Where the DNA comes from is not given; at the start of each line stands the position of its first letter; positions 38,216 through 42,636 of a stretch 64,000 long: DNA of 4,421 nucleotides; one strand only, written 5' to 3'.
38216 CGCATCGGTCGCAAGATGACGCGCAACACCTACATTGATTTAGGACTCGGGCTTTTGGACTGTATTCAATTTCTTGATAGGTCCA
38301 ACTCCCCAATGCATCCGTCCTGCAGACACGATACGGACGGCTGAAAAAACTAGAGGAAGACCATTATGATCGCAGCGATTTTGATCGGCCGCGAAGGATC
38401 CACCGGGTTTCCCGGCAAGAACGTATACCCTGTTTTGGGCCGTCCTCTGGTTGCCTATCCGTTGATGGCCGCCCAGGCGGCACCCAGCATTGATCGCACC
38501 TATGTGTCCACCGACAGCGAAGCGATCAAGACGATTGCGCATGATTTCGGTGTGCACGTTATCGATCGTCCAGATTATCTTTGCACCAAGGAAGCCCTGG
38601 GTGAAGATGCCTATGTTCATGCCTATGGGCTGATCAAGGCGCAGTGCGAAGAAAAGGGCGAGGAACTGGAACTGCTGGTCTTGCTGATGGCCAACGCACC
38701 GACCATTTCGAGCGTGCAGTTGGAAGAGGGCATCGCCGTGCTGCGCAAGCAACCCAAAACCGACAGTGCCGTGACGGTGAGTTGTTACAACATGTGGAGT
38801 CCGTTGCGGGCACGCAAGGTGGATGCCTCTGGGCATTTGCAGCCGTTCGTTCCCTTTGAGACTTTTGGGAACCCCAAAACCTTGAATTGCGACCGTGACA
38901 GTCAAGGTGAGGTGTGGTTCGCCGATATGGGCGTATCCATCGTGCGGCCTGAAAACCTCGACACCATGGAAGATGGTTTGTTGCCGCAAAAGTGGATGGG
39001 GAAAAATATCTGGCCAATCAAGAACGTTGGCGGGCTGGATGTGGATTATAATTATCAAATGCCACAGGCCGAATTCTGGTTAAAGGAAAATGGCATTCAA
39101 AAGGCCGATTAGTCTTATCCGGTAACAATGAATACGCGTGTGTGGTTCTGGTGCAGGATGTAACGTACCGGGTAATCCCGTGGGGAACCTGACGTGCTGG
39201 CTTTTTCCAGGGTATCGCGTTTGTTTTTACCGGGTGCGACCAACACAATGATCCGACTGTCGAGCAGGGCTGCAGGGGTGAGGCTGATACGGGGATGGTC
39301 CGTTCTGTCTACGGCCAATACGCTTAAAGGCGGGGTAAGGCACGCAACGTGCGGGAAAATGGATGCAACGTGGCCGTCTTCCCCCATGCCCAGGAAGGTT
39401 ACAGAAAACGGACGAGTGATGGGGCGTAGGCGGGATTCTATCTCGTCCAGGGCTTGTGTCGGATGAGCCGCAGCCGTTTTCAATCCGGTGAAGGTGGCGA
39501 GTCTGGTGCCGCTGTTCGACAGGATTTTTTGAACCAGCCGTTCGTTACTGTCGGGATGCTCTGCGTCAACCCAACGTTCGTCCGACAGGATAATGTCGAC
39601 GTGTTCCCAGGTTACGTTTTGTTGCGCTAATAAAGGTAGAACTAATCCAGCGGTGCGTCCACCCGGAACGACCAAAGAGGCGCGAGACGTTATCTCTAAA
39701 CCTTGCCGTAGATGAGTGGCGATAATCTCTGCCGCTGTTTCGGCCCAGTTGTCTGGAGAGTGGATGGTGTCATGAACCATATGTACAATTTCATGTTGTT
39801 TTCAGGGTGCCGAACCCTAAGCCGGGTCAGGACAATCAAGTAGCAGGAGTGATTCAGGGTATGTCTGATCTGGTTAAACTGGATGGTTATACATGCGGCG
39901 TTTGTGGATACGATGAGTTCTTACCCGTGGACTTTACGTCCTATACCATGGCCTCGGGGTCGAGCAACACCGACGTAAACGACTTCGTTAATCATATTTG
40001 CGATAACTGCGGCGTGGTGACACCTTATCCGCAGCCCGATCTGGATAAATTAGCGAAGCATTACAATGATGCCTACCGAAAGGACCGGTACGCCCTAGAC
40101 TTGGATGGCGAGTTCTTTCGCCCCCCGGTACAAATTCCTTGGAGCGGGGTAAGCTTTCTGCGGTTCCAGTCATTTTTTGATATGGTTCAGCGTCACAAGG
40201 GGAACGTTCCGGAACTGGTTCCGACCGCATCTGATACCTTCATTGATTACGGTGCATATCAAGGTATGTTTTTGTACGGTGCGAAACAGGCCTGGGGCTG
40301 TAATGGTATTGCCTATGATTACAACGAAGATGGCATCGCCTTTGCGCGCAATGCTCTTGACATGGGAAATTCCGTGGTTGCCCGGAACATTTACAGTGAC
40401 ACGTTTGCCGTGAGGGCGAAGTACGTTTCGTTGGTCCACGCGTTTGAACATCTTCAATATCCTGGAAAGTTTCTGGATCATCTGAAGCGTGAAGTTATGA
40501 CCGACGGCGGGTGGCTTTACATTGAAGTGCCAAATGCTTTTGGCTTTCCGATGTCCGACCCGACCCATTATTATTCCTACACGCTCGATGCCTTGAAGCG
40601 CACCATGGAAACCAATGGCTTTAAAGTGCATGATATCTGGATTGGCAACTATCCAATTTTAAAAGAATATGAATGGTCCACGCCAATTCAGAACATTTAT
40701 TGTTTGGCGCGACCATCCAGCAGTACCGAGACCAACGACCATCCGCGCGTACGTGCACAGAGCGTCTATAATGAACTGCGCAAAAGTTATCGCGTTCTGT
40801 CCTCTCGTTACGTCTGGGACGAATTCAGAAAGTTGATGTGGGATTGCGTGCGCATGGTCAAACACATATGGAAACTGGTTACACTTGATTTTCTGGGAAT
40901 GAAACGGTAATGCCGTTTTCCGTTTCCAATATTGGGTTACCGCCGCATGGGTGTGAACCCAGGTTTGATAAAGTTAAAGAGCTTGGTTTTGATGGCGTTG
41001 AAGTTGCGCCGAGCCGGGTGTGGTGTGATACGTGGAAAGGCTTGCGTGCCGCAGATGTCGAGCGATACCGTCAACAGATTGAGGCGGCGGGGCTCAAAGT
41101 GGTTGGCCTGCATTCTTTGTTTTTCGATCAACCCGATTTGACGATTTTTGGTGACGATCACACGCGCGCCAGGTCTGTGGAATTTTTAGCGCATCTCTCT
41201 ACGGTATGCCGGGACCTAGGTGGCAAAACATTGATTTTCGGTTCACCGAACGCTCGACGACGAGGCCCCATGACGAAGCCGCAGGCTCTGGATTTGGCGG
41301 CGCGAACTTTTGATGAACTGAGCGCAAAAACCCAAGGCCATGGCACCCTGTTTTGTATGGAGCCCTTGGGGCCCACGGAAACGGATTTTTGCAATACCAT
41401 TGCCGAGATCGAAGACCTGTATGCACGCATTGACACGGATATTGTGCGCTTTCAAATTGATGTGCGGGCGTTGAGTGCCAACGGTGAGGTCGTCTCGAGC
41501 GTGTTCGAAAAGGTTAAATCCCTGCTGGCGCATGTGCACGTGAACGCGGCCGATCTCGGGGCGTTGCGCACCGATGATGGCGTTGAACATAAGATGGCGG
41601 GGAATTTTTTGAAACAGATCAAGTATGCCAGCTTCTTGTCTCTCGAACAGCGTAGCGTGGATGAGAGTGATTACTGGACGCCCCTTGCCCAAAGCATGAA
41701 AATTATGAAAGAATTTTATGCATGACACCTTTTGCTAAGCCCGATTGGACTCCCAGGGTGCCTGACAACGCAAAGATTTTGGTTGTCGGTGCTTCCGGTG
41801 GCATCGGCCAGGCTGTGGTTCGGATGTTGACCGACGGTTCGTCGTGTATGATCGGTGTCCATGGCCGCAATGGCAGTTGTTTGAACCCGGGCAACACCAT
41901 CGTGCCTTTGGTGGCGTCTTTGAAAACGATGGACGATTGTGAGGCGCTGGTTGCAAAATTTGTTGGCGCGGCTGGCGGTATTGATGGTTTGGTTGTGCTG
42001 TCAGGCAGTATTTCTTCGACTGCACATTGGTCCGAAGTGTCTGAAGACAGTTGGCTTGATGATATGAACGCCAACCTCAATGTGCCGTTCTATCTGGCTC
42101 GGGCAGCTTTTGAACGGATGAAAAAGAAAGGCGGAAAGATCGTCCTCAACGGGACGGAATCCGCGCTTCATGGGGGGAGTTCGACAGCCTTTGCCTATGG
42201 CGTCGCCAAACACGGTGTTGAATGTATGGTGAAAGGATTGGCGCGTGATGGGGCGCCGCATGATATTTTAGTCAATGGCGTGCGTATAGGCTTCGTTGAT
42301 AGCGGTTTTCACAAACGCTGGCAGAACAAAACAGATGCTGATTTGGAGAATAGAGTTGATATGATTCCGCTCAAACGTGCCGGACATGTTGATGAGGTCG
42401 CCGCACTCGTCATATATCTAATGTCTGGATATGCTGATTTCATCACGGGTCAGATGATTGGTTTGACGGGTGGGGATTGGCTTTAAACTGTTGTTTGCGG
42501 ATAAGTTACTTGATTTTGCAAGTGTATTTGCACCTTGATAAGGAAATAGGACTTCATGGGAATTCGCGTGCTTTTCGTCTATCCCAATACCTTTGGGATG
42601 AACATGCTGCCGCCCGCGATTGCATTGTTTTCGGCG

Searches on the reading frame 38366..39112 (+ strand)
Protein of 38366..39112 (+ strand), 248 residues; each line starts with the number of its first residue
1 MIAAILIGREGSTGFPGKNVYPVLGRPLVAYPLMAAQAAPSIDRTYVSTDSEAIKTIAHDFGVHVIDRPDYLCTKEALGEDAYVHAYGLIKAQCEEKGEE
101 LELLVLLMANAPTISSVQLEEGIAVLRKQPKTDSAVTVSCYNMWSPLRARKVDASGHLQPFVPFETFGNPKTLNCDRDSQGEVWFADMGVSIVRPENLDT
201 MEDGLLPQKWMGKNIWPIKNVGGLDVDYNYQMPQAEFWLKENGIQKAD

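Call 48: search_protein_families(library=pfam, proteins=[window:38366-39112:+], max_evalue=0.0001)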
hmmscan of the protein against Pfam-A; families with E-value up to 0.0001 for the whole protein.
window:38366-39112:+ (248 aa): 1 family
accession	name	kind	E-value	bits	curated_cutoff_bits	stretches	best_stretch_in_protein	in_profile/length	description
PF02348.25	CTP_transf_3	-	1.5e-13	51.5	22.6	1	3-69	1-67/217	Cytidylyltransferase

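Call 98: search_protein_families(library=ncbifam, proteins=[window:38366-39112:+], max_evalue=1e-10)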
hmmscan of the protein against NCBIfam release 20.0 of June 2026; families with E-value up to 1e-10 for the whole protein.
window:38366-39112:+ (248 aa): 2 families
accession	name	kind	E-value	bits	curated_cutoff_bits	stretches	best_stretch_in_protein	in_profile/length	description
TIGR03584.1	PseF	equivalog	2.9e-18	66.3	205.7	1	4-164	2-156/222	pseudaminic acid cytidylyltransferase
NF003950.0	PRK05450.1-3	subfamily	2.6e-11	43.3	234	1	5-138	6-129/248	3-deoxy-manno-octulosonate cytidylyltransferase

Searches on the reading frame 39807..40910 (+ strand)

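Call 48: search_protein_families(library=pfam, proteins=[window:39807-40910:+], max_evalue=0.0001)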
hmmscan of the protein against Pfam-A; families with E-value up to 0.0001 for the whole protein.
window:39807-40910:+ (367 aa): 1 family
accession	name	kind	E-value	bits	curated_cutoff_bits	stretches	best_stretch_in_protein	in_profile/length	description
PF13489.12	Methyltransf_23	-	1.2e-13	51.6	27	1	140-275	21-162/164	Methyltransferase domain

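Call 86: search_protein_families(library=ncbifam, proteins=[window:39807-40910:+], max_evalue=0.00001)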
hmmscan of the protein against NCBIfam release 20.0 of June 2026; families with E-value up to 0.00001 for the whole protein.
window:39807-40910:+ (367 aa): 0 families

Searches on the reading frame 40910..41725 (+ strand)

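Call 48: search_protein_families(library=pfam, proteins=[window:40910-41725:+], max_evalue=0.0001)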
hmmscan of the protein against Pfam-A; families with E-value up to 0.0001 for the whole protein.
window:40910-41725:+ (271 aa): 1 family
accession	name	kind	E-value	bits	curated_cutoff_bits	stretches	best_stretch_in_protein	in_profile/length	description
PF01261.30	AP_endonuc_2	-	1.2e-25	91.1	31.1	1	19-254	1-234/249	Xylose isomerase-like TIM barrel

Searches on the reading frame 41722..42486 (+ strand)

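Call 48: search_protein_families(library=pfam, proteins=[window:41722-42486:+], max_evalue=0.0001)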
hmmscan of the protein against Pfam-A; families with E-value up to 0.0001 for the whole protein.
window:41722-42486:+ (254 aa): 2 families
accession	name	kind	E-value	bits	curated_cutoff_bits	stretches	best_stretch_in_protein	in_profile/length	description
PF13561.12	adh_short_C2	-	3.2e-32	112.4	27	1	63-251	48-234/236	Enoyl-(Acyl carrier protein) reductase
PF00106.31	adh_short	-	3.1e-24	86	26.6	1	19-202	3-192/195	short chain dehydrogenase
